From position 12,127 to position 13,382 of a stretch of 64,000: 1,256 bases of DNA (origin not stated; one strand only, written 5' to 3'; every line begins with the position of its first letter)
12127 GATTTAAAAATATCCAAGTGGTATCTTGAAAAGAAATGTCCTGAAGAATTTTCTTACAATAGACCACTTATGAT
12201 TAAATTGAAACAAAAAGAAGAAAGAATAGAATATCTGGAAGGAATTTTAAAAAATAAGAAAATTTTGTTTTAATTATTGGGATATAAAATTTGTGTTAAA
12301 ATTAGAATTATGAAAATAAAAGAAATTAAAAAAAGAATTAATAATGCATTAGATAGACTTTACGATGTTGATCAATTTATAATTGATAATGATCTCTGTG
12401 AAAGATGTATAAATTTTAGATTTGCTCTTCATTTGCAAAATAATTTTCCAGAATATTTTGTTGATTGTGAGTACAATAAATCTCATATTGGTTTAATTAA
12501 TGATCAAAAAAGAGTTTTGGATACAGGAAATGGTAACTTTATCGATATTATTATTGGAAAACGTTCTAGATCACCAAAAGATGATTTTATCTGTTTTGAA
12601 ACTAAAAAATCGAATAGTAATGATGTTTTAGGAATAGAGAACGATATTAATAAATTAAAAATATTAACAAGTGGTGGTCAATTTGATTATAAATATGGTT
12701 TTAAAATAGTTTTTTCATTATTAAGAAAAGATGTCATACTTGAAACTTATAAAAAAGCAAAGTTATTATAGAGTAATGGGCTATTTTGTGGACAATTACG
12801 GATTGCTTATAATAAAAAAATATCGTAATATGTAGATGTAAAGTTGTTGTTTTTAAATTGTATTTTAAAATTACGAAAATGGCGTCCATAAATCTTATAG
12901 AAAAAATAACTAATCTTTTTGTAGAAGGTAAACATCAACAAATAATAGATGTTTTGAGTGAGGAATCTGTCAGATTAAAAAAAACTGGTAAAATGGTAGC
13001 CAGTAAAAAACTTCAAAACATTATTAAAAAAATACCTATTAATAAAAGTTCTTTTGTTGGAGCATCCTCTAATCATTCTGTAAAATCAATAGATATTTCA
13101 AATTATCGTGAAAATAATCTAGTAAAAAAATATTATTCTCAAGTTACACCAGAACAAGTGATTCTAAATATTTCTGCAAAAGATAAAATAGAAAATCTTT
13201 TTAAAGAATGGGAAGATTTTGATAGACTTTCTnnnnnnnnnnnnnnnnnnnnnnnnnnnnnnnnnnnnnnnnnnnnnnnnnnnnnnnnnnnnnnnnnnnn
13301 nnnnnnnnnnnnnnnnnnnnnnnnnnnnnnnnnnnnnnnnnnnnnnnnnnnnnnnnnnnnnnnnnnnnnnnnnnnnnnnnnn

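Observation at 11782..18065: Defense-island-like cassette: putative PD-(D/E)xK nuclease, AAA ATPase plus S8 subtilase pair (ietAS-like), membrane coiled-coil protein and DUF488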

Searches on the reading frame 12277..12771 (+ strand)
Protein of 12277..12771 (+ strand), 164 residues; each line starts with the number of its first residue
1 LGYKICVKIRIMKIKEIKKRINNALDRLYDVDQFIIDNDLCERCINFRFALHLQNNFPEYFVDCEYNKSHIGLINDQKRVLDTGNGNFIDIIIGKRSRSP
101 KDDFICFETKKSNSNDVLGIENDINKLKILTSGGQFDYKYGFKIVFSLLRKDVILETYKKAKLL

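Call 3: search_protein_families(library=pfam, proteins=[window:12277-12771:+], max_evalue=0.01)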
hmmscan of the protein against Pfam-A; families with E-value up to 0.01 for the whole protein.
window:12277-12771:+ (164 aa): 0 families

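Call 4: search_protein_families(library=padloc, proteins=[window:12277-12771:+], max_evalue=0.01)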
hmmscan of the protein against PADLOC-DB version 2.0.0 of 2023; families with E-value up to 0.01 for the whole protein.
window:12277-12771:+ (164 aa): 1 family
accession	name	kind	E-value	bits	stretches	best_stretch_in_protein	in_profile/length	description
PDLC03986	PD-Lambda-3_A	-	3.3e-16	57.6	1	9-141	8-140/159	-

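Call 8: search_protein_families(library=ncbifam, proteins=[window:12277-12771:+], max_evalue=0.01)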
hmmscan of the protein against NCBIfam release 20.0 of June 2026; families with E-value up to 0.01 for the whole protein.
window:12277-12771:+ (164 aa): 0 families

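Call 20: search_protein_families(library=phrogs, proteins=[window:12277-12771:+], max_evalue=0.01)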
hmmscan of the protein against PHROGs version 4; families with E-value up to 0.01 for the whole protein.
window:12277-12771:+ (164 aa): 0 families

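Call 42: find_homologous_proteins(query=window:12310-12771:+, max_evalue=0.001)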
Query window:12310-12771:+ (153 aa): 29 proteins with E <= 0.001 among 49 candidates.
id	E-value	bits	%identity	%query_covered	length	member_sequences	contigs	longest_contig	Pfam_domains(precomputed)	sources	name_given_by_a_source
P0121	2.6e-95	334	100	100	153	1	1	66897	-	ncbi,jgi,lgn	ncbi:MAG: hypothetical protein WC827_01710 [Candidatus Paceibacterota bacterium]|jgi:hypothetical pr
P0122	1.5e-62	228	65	100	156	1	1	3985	-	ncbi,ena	-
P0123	4.0e-61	223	65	98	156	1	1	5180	-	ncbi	-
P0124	1.2e-47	180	55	98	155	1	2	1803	-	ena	-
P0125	1.8e-47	179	54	100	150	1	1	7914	-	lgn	-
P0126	2.5e-36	143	48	99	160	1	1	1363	-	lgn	-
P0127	3.4e-36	143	49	100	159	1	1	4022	-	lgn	-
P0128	1.5e-34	137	50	99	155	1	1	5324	-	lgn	-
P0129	1.9e-33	134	48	97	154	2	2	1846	-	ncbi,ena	-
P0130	2.1e-33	133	48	100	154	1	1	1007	-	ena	-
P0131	1.7e-32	131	49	95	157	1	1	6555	-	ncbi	-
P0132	2.4e-32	130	47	100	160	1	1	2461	-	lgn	-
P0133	1.5e-31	127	47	99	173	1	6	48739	-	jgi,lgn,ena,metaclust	metaclust:\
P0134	1.6e-31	127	49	99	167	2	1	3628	-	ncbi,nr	ncbi:MAG: hypothetical protein PHD33_05510 [Atribacterota bacterium]|nr:hypothetical protein [Atriba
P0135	1.3e-30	124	47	97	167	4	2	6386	-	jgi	-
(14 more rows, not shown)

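Call 48: predict_structure(alignment_id=A1)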
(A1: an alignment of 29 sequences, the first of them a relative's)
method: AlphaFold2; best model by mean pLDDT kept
length: 153 residues; sequences in the alignment: 29
mean_pLDDT: 88.3   pTM: 0.85
mean pLDDT of the five models: 88.3, 85.6, 85.1, 84.7, 83.3
residues with pLDDT >= 90: 100; 70-90: 35; 50-70: 18; < 50: 0
segments of 3 or more residues with pLDDT < 50: none
pLDDT, mean of each block of 10 residues (from residue 1): 96 98 95 96 96 75 61 74 83 93 84 91 87 97 97 95
secondary structure, 60 per line:
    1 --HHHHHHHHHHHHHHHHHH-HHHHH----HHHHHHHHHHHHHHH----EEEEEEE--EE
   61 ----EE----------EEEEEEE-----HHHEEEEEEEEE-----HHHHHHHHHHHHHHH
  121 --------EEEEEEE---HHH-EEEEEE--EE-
elements in order: H3-20 H22-26 H31-45 E50-56 E77-83 E92-100 H106-120 E129-135 E143-148

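Call 52: fold_search(model_id=the predicted structure, library=pdb)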
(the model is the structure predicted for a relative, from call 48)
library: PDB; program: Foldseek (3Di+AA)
matches with E <= 10: 239; with E <= 0.001: 0
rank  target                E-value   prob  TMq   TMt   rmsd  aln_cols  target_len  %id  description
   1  3ijm_A                2.7e-03  1.00  0.50  0.52   5.5       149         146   11  The structure of a restriction endonuclease-like fold superfamily protein from Spirosoma linguale. (released 2009-09-22)
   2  4ic1_B                3.4e-03  0.97  0.44  0.34  12.5       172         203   13  Crystal structure of SSO0001 (released 2013-01-16)
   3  4ic1_A                7.6e-03  0.98  0.43  0.34  12.0       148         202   14  Crystal structure of SSO0001 (released 2013-01-16)
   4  4ic1_G                1.3e-02  0.94  0.42  0.33  12.1       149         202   15  Crystal structure of SSO0001 (released 2013-01-16)
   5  7esz_A                1.8e-02  0.95  0.46  0.14   5.6       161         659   12  Crystal structure of the complex formed by Wolbachia cytoplasmic incompatibility factors CinA and CinB with Mn2+ from  (released 2021-11-10)
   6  7esz_C                3.0e-02  0.93  0.48  0.14   5.5       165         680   12  Crystal structure of the complex formed by Wolbachia cytoplasmic incompatibility factors CinA and CinB with Mn2+ from  (released 2021-11-10)
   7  7et0_A                3.0e-02  0.90  0.44  0.14   5.7       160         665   11  Crystal structure of the complex formed by Wolbachia cytoplasmic incompatibility factors CinA and CinB from wPip (released 2021-11-10)
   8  1a79_A                4.3e-02  0.90  0.38  0.35   5.5       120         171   11  CRYSTAL STRUCTURE OF THE TRNA SPLICING ENDONUCLEASE FROM METHANOCOCCUS JANNASCHII (released 1999-06-01)
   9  7fiw_A                4.9e-02  0.69  0.41  0.11   8.8       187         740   14  Crystal structure of the complex formed by Wolbachia cytoplasmic incompatibility factors CidAwMel(ST) and CidBND1-ND2  (released 2022-04-06)
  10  5zyv_A                6.2e-02  0.35  0.30  0.26  11.4       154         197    8  Crystal structure of human MGME1 with single strand DNA2 and Ca2+ (released 2018-09-19)
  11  8w2p_A                7.5e-02  0.80  0.41  0.09   6.0       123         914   15  BsaXI-DNA complex I (released 2024-10-30)
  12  8w2q_B                9.0e-02  0.75  0.40  0.09   6.3       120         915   13  BsaXI-DNA complex II (released 2024-10-30)
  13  5zyt_B                9.0e-02  0.33  0.31  0.23  12.8       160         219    9  Crystal structure of human MGME1 with 3' overhang double strand DNA3 (released 2018-09-19)
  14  7esy_B                1.1e-01  0.69  0.43  0.12   6.0       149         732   11  Crystal structure of the complex formed by Wolbachia cytoplasmic incompatibility factors CidA and CidBND1-ND2 from wPi (released 2021-11-10)
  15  7lo5_D                1.2e-01  0.90  0.52  0.10   4.7       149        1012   12  cryoEM structure DrdV-DNA complex (released 2021-03-17)
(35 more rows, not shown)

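Call 97: find_encoding_contigs(protein=P0133, flank=5000, max_places=3)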
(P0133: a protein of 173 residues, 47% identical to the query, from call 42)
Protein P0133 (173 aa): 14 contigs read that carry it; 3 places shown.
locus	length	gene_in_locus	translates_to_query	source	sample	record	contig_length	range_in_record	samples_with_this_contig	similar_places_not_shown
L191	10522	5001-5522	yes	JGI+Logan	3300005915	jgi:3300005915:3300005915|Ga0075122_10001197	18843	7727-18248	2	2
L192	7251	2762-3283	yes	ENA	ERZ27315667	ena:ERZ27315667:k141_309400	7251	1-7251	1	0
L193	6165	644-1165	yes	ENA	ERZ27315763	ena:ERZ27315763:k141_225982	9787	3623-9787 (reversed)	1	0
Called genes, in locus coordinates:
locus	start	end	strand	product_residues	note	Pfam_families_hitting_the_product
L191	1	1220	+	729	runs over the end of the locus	PF13166:AAA_13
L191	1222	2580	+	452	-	PF01420:Methylase_S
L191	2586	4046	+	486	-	-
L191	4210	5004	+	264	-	-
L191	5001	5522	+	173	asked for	-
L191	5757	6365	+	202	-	-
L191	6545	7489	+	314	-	PF00565:SNase, PF05901:Excalibur (faint)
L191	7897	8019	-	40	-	-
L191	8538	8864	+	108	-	PF11171:DUF2958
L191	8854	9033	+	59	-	PF08845:SymE_toxin (weak)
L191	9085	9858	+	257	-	PF00239:Resolvase, PF07508:Recombinase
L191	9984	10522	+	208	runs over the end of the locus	PF24595:DUF7619 (weak)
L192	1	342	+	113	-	?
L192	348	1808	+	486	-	-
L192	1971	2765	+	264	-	-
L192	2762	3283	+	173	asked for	-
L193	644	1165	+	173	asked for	-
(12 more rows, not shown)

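Call 100: search_protein_families(library=padloc, proteins=[L191:4210-5004:+, L191:5001-5522:+, L191:2586-4046:+, L191:5757-6365:+], max_evalue=0.01)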
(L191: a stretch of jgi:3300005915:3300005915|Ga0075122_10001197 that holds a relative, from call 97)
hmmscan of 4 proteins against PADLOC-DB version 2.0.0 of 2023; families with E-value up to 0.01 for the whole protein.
L191:4210-5004:+ (264 aa): 0 families

L191:5001-5522:+ (173 aa): 1 family
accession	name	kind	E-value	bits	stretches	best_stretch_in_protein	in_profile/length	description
PDLC03986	PD-Lambda-3_A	-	5.3e-07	27.7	1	8-138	18-147/159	-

L191:2586-4046:+ (486 aa): 0 families

L191:5757-6365:+ (202 aa): 0 families

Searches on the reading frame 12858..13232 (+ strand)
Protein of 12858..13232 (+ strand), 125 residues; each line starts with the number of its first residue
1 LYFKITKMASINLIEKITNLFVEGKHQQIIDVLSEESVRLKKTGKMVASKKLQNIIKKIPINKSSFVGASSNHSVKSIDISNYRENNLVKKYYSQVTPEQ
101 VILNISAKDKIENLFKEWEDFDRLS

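Call 106: search_protein_families(library=pfam, proteins=[window:12858-13232:+], max_evalue=10)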
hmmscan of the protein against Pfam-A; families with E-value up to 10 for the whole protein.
seq(125 aa): 1 family
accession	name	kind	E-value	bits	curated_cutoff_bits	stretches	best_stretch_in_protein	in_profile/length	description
PF05559.16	DUF763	-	0.14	11.8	35.5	1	19-99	185-268/319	Protein of unknown function (DUF763)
